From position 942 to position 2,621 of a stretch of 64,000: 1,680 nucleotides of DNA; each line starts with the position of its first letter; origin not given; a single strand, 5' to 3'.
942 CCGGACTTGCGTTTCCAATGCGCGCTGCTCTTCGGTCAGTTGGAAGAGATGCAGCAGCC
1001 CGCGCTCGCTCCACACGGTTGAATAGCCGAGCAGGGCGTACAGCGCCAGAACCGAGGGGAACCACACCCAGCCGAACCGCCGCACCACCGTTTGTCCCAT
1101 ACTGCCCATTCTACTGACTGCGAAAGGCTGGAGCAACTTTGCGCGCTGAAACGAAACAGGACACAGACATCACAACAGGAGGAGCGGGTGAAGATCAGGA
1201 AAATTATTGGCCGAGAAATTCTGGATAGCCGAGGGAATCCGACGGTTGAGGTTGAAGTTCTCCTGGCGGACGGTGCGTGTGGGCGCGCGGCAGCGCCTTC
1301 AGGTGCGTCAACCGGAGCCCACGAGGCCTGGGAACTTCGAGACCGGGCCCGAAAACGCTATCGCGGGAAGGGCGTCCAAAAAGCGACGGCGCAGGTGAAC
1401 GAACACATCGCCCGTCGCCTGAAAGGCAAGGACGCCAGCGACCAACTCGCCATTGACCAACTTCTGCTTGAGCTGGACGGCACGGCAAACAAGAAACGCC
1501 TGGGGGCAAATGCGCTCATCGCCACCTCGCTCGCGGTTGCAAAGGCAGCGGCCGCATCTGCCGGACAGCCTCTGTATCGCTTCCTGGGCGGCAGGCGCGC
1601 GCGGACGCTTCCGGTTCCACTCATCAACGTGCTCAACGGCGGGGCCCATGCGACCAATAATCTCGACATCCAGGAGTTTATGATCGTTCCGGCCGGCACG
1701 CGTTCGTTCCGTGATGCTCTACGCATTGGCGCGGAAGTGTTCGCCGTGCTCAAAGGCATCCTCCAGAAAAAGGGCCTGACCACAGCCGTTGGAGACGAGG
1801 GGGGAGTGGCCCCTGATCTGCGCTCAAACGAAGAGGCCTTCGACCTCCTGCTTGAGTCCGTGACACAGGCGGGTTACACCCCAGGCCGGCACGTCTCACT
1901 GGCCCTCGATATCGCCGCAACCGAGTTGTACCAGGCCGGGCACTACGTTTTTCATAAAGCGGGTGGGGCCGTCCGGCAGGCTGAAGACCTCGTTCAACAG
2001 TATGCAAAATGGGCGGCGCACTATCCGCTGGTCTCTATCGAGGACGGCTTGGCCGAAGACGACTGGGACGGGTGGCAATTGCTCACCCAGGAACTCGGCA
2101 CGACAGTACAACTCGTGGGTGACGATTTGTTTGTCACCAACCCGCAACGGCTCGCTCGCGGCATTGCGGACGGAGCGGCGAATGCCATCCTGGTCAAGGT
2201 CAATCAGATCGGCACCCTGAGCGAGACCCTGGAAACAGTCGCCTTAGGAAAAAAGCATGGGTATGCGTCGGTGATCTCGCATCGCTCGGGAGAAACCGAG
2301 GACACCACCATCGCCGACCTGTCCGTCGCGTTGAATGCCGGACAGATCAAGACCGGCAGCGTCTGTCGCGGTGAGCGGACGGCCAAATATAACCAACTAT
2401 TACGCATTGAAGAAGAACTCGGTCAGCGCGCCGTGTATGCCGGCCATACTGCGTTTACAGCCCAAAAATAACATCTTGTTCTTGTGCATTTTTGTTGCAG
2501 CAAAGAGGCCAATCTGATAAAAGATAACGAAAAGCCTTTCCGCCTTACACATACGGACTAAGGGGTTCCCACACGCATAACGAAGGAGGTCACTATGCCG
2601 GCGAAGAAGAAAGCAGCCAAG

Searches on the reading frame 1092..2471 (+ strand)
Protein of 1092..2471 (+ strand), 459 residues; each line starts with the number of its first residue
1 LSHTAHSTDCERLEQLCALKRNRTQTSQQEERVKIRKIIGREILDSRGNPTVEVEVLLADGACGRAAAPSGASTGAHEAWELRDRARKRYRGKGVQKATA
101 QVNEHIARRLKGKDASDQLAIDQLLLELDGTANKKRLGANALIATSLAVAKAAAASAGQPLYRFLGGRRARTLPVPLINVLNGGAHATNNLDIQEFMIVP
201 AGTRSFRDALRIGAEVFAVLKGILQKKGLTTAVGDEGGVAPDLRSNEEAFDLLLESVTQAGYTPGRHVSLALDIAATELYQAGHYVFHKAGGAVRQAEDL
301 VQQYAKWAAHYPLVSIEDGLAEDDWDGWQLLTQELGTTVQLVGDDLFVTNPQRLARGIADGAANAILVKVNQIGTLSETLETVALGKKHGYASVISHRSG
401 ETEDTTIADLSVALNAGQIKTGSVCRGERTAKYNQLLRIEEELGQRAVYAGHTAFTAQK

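Call 18: search_protein_families(library=pfam, proteins=[window:1092-2471:+], max_evalue=0.01)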
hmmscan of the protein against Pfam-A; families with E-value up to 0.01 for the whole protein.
window:1092-2471:+ (459 aa): 4 families
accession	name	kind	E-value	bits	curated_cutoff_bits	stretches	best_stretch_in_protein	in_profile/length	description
PF00113.28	Enolase_C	-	8.3e-120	400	21.5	1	172-456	3-294/296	Enolase, C-terminal TIM barrel domain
PF03952.21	Enolase_N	-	2.1e-56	190.1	35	1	35-165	1-131/131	Enolase, N-terminal domain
PF13378.12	MR_MLE_C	-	2.1e-05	24.8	29.4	1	303-419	62-174/219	Enolase C-terminal domain-like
PF07476.17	MAAL_C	-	0.0025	17.5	27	1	333-417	134-217/249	Methylaspartate ammonia-lyase C-terminus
